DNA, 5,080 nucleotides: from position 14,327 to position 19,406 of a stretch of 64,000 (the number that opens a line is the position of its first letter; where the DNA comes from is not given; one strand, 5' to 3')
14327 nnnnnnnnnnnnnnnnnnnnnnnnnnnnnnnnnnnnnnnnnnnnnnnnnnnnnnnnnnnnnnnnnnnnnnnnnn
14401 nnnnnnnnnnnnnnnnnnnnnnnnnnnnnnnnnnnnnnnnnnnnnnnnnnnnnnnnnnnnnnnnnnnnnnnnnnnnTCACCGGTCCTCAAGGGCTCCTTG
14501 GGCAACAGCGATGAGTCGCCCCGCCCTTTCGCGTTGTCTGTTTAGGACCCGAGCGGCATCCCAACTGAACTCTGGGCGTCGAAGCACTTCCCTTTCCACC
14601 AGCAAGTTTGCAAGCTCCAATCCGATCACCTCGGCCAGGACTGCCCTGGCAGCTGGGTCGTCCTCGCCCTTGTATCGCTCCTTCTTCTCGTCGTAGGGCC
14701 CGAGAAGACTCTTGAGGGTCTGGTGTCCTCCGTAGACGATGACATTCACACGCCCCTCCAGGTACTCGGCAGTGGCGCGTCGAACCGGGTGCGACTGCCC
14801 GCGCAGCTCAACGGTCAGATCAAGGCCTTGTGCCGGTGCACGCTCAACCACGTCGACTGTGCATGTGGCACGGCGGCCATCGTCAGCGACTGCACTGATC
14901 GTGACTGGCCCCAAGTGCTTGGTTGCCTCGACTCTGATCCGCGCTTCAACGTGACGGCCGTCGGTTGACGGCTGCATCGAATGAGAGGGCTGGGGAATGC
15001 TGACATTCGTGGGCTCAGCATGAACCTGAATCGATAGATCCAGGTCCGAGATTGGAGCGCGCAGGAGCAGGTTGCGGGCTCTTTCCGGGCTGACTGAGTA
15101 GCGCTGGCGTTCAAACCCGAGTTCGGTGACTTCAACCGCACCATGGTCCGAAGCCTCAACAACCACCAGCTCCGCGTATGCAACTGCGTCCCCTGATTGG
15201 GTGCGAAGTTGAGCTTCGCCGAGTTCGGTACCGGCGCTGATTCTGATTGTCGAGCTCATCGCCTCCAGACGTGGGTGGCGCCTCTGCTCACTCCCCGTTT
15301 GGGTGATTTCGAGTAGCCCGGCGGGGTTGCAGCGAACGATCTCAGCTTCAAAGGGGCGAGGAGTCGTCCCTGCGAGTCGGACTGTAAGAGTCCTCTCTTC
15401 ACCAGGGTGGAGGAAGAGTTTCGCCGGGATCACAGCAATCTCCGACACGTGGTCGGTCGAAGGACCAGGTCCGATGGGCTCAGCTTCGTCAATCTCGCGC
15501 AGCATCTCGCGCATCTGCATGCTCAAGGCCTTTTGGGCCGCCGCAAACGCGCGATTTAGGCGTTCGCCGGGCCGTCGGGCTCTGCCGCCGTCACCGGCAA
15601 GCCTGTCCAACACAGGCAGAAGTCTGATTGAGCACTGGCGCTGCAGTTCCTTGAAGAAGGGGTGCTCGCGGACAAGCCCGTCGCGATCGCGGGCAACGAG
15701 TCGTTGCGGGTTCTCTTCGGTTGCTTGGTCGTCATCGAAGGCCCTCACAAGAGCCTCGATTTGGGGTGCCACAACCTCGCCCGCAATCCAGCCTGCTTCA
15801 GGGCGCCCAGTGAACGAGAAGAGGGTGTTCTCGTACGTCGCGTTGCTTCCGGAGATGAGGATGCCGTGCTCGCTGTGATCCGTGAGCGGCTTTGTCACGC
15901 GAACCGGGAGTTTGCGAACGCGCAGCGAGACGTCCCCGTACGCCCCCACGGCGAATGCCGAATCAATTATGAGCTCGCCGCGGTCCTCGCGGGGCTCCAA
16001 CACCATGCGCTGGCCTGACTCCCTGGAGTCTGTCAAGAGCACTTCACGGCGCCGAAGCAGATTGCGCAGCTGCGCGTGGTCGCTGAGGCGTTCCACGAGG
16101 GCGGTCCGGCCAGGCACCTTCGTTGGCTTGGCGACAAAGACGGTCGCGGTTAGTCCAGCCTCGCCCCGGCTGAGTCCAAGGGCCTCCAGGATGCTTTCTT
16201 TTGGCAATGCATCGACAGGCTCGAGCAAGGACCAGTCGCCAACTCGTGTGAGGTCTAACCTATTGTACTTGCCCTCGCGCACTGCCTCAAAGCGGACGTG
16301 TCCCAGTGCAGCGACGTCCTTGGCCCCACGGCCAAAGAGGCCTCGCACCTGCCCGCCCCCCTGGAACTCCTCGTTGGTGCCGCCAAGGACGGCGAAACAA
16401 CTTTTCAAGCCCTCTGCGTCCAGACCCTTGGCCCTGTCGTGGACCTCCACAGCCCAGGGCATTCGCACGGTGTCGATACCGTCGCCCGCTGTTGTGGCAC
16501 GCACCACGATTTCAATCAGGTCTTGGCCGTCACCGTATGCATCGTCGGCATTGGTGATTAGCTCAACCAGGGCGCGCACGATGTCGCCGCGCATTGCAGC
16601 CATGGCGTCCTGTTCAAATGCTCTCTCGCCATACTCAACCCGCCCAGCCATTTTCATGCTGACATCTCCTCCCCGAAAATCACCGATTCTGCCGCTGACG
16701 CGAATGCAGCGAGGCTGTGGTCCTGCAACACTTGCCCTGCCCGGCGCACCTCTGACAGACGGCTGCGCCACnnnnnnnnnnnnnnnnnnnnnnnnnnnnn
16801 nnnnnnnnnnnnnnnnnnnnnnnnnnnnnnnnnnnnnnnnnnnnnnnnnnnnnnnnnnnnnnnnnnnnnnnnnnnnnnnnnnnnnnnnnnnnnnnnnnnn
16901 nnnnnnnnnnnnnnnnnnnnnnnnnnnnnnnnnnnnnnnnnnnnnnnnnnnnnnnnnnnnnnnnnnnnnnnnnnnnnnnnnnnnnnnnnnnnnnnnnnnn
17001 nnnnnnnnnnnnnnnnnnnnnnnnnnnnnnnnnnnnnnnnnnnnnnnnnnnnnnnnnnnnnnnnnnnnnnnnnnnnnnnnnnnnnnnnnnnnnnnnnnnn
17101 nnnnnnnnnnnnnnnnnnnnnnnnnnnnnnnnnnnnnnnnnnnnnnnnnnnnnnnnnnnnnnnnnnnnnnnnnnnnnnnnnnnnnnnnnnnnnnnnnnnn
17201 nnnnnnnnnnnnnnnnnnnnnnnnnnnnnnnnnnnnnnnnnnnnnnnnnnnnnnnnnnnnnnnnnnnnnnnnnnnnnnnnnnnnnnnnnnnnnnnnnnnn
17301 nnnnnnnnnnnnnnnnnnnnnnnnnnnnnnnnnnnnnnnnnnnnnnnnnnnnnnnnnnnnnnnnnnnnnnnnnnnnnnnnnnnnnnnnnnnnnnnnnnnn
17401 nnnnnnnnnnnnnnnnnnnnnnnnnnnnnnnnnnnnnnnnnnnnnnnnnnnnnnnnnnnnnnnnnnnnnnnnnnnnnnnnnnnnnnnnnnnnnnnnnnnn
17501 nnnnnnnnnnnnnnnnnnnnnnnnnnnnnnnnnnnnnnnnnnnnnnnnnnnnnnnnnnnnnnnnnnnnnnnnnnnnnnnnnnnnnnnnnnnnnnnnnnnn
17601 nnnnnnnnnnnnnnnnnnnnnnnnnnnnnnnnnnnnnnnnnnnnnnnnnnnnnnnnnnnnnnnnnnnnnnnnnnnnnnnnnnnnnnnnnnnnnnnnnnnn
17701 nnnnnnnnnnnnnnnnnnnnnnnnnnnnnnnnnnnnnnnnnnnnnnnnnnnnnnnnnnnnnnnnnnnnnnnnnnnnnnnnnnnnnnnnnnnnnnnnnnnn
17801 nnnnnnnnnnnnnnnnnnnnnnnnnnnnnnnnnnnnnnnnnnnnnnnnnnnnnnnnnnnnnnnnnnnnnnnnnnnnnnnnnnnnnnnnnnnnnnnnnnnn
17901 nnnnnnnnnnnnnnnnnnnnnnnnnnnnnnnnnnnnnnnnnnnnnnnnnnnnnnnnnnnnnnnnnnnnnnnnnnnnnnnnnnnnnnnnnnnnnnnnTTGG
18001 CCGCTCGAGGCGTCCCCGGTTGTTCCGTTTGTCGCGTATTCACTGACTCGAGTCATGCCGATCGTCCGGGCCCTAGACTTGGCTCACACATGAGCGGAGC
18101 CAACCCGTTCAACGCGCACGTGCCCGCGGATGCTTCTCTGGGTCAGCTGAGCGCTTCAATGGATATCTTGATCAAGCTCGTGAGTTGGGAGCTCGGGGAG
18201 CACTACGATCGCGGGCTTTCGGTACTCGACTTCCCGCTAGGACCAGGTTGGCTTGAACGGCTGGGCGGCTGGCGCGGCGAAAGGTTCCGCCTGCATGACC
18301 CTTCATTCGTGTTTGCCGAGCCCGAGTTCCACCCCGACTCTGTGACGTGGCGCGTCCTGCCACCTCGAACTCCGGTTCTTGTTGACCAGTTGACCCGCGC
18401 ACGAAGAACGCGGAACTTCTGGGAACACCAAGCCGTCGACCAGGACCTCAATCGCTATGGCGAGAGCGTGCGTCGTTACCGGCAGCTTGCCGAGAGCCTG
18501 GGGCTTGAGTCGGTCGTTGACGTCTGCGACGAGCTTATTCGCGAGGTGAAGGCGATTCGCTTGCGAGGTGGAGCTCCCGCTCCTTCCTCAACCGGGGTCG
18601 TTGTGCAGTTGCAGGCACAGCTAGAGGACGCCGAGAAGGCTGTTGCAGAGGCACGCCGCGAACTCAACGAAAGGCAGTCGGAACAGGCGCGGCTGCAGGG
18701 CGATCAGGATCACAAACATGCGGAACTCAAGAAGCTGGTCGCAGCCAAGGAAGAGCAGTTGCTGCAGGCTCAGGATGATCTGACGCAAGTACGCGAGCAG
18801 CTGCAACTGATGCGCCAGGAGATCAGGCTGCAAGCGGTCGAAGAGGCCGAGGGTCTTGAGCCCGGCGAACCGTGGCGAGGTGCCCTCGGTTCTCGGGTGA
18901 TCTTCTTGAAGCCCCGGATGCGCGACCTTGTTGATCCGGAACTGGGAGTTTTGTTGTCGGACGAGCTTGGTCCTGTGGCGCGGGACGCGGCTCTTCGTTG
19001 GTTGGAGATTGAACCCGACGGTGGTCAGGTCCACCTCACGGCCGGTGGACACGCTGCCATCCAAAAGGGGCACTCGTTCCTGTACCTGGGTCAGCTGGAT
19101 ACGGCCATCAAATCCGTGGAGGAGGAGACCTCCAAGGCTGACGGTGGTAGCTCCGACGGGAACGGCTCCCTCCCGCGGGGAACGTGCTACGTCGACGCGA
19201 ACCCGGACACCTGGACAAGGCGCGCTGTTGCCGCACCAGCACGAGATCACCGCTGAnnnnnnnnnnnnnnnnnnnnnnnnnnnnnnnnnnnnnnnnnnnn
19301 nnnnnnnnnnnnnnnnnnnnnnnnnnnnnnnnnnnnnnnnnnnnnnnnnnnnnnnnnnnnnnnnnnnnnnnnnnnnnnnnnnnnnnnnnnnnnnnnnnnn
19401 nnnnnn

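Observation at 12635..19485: An unnamed ~85-aa domain (domain X) occurs three times in two divergently encoded proteins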

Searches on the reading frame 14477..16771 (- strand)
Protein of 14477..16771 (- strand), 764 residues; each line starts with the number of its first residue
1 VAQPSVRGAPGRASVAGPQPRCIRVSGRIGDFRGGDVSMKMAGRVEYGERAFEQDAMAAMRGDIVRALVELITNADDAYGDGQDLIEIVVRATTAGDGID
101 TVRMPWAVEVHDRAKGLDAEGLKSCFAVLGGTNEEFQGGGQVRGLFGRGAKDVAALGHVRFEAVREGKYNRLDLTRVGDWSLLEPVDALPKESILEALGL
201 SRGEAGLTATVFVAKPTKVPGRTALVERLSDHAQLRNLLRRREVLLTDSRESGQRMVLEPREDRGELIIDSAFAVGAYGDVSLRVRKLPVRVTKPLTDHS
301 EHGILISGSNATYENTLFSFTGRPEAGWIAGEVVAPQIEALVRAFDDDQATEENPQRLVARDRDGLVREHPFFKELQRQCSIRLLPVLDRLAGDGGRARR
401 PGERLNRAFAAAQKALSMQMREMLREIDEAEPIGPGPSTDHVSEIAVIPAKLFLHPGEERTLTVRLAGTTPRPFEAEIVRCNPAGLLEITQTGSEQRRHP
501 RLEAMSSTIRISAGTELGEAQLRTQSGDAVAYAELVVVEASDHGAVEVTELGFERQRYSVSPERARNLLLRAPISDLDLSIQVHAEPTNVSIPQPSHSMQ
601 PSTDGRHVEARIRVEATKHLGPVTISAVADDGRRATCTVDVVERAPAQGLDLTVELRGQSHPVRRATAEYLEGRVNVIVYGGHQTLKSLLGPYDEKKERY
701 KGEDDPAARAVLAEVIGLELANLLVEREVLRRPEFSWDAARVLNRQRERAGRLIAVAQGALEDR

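Call 6: search_protein_families(library=pfam, proteins=[window:14477-16771:-], max_evalue=0.1)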
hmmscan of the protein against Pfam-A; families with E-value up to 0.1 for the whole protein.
window:14477-16771:- (764 aa): 1 family
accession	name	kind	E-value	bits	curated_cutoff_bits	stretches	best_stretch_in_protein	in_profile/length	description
PF02518.31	HATPase_c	-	0.009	16.9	26.4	1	64-145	6-77/111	Histidine kinase-, DNA gyrase B-, and HSP90-like ATPase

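Call 7: search_protein_families(library=padloc, proteins=[window:14477-16771:-], max_evalue=0.01)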
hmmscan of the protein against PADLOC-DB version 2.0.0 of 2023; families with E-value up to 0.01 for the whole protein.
window:14477-16771:- (764 aa): 0 families

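Call 8: search_protein_families(library=ncbifam, proteins=[window:14477-16771:-], max_evalue=0.01)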
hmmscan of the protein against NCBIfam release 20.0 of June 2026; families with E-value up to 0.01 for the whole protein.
window:14477-16771:- (764 aa): 0 families

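Call 31: search_solved_structures(query=window:14477-16771:-, max_evalue=1)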
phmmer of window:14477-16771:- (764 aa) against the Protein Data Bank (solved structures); distinct sequences matched with E-value up to 1: 0.

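Call 92: search_solved_structures(query=A7, max_evalue=1)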
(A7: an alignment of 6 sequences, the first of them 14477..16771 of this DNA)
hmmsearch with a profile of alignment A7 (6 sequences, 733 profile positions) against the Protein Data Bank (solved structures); distinct sequences matched with E-value up to 1: 0.

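Call 98: find_related_loci(query=A7, collection=metagenome_contigs, flank=10000)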
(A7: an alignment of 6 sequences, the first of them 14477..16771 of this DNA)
Query A7 (764 aa) in metagenome_contigs; peptide patterns used: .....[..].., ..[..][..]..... (x = any residue, [..] = any of these).
600 stretches matched a pattern (row limit reached: there are more); 447 encode a relative of the query (tblastn E <= 1e-3); the best 80 are kept; 80 distinct loci.
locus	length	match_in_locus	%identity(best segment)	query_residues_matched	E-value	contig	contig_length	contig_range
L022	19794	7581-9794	48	33-764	0e+0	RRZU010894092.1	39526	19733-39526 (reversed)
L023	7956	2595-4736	39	43-762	5e-141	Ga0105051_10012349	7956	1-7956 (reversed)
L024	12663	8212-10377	40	33-761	1e-139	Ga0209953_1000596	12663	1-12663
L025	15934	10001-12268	38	1-761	2e-135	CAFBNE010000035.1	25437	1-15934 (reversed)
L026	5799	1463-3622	39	37-762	7e-136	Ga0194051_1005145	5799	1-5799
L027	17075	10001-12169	37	30-764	2e-129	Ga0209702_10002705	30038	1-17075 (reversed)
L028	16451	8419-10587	37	30-764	2e-129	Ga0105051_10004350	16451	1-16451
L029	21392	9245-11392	35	37-763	1e-127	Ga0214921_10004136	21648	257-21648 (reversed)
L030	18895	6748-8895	35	37-763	8e-128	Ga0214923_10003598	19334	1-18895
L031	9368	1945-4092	36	37-763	2e-127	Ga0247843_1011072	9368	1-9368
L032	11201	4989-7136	35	37-763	1e-126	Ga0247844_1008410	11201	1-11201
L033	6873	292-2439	35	37-763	1e-126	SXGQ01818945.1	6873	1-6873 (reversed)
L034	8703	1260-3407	35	37-763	2e-125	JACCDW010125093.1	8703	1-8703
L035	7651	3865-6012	34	37-763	5e-125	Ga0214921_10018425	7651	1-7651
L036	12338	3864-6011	35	37-763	8e-125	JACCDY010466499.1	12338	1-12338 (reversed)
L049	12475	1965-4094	35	40-761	4e-122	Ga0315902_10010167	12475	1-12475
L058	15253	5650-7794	34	37-763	2e-119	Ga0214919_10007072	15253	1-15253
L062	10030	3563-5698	33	40-761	3e-116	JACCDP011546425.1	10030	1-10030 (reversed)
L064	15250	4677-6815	33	37-761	7e-115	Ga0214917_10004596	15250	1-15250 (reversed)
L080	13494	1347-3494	33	37-758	3e-111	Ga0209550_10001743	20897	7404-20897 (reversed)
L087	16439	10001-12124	33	40-753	2e-109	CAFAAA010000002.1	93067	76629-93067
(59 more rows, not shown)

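Call 104: search_protein_families(library=pfam, proteins=[L049:5952-7841:+, L058:10039-12129:+, L062:7487-9508:+, L087:13901-15883:+, L080:5318-7261:+, L029:5518-7365:+, L027:14145-14720:+, L058:12506-15253:+, L064:10564-12213:+, L029:11359-13599:+], max_evalue=0.01)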
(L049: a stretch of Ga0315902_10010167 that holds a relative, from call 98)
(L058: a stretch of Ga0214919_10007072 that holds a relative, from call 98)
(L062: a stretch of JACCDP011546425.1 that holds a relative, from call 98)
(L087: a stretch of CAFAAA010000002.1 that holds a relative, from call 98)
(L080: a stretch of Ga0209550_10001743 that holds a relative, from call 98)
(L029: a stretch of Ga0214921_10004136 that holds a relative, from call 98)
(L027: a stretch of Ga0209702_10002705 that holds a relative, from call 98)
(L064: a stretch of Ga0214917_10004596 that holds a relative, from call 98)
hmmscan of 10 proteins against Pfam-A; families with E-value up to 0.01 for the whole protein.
L049:5952-7841:+ (630 aa): 2 families
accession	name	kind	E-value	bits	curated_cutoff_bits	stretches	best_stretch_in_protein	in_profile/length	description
PF03235.19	GmrSD_N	-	1.7e-35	123.4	33.2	1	16-246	1-199/199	GmrSD restriction endonuclease, N-terminal domain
PF07510.16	GmrSD_C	-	3.6e-18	66.2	23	1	442-579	2-136/138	GmrSD restriction endonucleases, C-terminal domain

L058:10039-12129:+ (697 aa): 1 family
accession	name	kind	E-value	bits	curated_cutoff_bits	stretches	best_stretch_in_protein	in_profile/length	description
PF01555.25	N6_N4_Mtase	-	9.4e-29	101.4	26.7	1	176-492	1-204/221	DNA methylase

L062:7487-9508:+ (674 aa): 8 families
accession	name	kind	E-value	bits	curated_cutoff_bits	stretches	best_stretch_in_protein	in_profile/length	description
PF00580.27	UvrD-helicase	-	1e-54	186.5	23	1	17-307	1-271/271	UvrD/REP helicase N-terminal domain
PF13361.12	UvrD_C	-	8.7e-39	134.3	25.6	2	425-578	215-349/350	UvrD-like helicase C-terminal domain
PF13245.12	AAA_19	-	1.3e-20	74.4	25.1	1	21-292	1-134/134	AAA domain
PF13538.12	UvrD_C_2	-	4.4e-10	39.7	27.4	1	517-572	2-49/52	UvrD-like helicase C-terminal domain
PF01443.25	Viral_helicase1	-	1.1e-06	29.1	21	0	498-574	161-226/228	Viral superfamily 1 RNA helicase core domain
PF13604.12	AAA_30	-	1.4e-05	25.4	27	1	17-114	2-82/191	AAA domain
PF13087.12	AAA_12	-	6.8e-05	22.9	27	0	505-574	126-190/195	AAA domain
PF13086.12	AAA_11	-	0.00053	20.3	27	1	18-87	3-75/257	AAA domain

L087:13901-15883:+ (661 aa): 2 families
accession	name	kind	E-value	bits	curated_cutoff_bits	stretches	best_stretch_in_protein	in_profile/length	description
PF03235.19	GmrSD_N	-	1.2e-35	123.9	33.2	1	34-265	1-199/199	GmrSD restriction endonuclease, N-terminal domain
PF07510.16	GmrSD_C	-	7.1e-19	68.5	23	1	461-599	2-137/138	GmrSD restriction endonucleases, C-terminal domain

L080:5318-7261:+ (648 aa): 2 families
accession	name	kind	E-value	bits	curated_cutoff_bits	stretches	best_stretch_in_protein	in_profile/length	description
PF03235.19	GmrSD_N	-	1.2e-35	123.8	33.2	1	21-250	3-199/199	GmrSD restriction endonuclease, N-terminal domain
PF07510.16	GmrSD_C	-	2.9e-21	76.3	23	1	446-584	2-137/138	GmrSD restriction endonucleases, C-terminal domain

L029:5518-7365:+ (616 aa): 2 families
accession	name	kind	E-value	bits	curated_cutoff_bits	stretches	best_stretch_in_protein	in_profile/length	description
PF03235.19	GmrSD_N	-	6.5e-36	124.8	33.2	1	22-253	10-199/199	GmrSD restriction endonuclease, N-terminal domain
PF07510.16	GmrSD_C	-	3.6e-15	56.5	23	1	440-592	2-136/138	GmrSD restriction endonucleases, C-terminal domain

L027:14145-14720:+ (192 aa): 0 families

L058:12506-15253:+ (916 aa): 3 families
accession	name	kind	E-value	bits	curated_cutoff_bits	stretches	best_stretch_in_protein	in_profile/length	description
PF19778.5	RE_endonuc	-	1.8e-31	108.6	23.4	1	819-916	2-94/108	Endonuclease domain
PF04851.21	ResIII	-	2.9e-16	60.2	22.5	1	88-284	20-163/164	Type III restriction enzyme, res subunit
PF00270.35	DEAD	-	3.2e-08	33.9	26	1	126-286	15-163/167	DEAD/DEAH box helicase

L064:10564-12213:+ (550 aa): 11 families
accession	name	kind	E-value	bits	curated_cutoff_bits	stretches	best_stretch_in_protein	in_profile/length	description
PF08378.17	NERD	-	4.7e-10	40.4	22.1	1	30-129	6-103/111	Nuclease-related domain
PF00580.27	UvrD-helicase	-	4.8e-08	33.4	23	0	331-382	210-259/271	UvrD/REP helicase N-terminal domain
PF13538.12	UvrD_C_2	-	1.1e-07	32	27.4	1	491-535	5-52/52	UvrD-like helicase C-terminal domain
PF13245.12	AAA_19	-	3.7e-07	30.8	25.1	1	226-375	7-130/134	AAA domain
PF04851.21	ResIII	-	9.4e-06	26.1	22.5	1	225-351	17-144/164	Type III restriction enzyme, res subunit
PF13604.12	AAA_30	-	6.1e-05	23.3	27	1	217-373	3-127/191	AAA domain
PF02562.22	PhoH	-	0.00021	21.3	27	1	213-256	2-45/205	PhoH-like protein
PF09848.15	SLFN-g3_helicase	-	0.00067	19.5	24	0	236-344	7-90/354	Schlafen group 3, DNA/RNA helicase domain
PF13087.12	AAA_12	-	0.0048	16.9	27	1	479-538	138-194/195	AAA domain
PF13401.12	AAA_22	-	0.0075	17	27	0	234-369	9-122/130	AAA domain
PF02572.21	CobA_CobO_BtuR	-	0.0087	16.7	25.7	0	240-346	12-109/172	ATP:corrinoid adenosyltransferase BtuR/CobO/CobP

L029:11359-13599:+ (747 aa): 1 family
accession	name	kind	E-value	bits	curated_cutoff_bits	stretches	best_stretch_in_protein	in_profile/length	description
PF04545.22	Sigma70_r4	-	8.4e-07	28.8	24.1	1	306-346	4-40/50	Sigma-70, region 4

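Call 117: search_protein_families(library=padloc, proteins=[L029:7332-8549:+, L029:8661-9239:+, L029:11359-13599:+], max_evalue=0.00001)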
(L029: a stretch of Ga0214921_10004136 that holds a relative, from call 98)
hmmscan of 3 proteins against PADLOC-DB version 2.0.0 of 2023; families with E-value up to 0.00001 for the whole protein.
L029:7332-8549:+ (406 aa): 0 families

L029:8661-9239:+ (193 aa): 0 families

L029:11359-13599:+ (747 aa): 1 family
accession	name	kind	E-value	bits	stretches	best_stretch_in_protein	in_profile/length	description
PDLC02203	MzaA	-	2.3e-06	24.1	0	310-376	611-676/683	-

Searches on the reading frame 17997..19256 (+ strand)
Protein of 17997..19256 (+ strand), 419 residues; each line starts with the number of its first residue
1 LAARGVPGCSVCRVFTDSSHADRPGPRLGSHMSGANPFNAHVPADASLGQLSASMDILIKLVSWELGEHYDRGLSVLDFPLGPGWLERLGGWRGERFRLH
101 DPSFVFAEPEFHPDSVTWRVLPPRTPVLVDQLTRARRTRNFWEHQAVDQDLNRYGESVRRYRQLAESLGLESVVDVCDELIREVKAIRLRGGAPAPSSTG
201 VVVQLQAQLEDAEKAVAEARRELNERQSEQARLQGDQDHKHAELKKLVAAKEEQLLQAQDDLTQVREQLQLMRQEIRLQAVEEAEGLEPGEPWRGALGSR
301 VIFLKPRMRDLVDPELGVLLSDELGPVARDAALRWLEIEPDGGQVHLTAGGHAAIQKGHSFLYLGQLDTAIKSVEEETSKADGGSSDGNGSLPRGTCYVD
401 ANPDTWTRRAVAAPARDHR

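Call 6: search_protein_families(library=pfam, proteins=[window:17997-19256:+], max_evalue=0.1)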
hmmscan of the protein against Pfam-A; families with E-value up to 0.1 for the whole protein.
window:17997-19256:+ (419 aa): 2 families
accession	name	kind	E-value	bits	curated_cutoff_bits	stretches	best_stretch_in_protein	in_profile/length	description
PF11068.13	YlqD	-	0.018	15.8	27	1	203-302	23-121/131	YlqD protein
PF00038.26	Filament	-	0.052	13.6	40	1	204-282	207-285/313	Intermediate filament protein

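Call 7: search_protein_families(library=padloc, proteins=[window:17997-19256:+], max_evalue=0.01)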
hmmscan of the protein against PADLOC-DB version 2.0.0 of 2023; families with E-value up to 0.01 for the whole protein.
window:17997-19256:+ (419 aa): 0 families

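Call 8: search_protein_families(library=ncbifam, proteins=[window:17997-19256:+], max_evalue=0.01)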
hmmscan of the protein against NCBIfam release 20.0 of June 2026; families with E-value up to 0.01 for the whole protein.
window:17997-19256:+ (419 aa): 0 families

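Call 32: search_solved_structures(query=window:17997-19256:+, max_evalue=1)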
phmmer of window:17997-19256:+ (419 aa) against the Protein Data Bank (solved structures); distinct sequences matched with E-value up to 1: 2.
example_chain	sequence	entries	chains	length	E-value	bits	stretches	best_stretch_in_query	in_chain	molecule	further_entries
6ign_A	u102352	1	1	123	0.58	12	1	202-275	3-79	Kinesin-1 heavy chain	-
6igv_A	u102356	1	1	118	0.59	12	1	204-275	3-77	Kinesin-1 heavy chain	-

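Call 43: search_protein_families(library=pfam, alignment_id=A4, max_evalue=0.01)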
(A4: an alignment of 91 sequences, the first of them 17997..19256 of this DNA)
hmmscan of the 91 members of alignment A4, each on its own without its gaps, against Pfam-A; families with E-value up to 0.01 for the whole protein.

A. member 1, window:17997-19256:+ (419 aa): 0 families

B. families by the number of members that match (of 91 scanned): 18 families
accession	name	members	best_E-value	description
PF18731.6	HEPN_Swt1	12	3e-06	Swt1-like HEPN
PF07926.17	TPR_MLP1_2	2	0.0024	TPR/MLP1/MLP2-like protein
PF07888.16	CALCOCO1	2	0.0047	Calcium binding and coiled-coil domain (CALCOCO1) like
PF14662.11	KASH_CCD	1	0.00015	Coiled-coil region of CCDC155 or KASH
PF10146.14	zf-C4H2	1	0.00023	Zinc finger-containing protein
PF04102.17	SlyX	1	0.00033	SlyX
PF16244.11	DUF4901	1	0.00043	YcdB, YcdC repeated domain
PF02050.21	FliJ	1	0.00049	Flagellar FliJ protein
PF19353.4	DUF5930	1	0.0034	Family of unknown function (DUF5930)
PF15035.11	Rootletin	1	0.0037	Ciliary rootlet component, centrosome cohesion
PF07160.18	SKA1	1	0.0039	Spindle and kinetochore-associated protein 1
PF25526.1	LIP-1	1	0.0044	Liprin-alpha-like coiled coil domain 2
PF14362.11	DUF4407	1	0.0046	Domain of unknown function (DUF4407)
PF05262.16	Borrelia_P83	1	0.0049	Borrelia P83/100 protein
PF13472.12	Lipase_GDSL_2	1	0.0063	GDSL-like Lipase/Acylhydrolase family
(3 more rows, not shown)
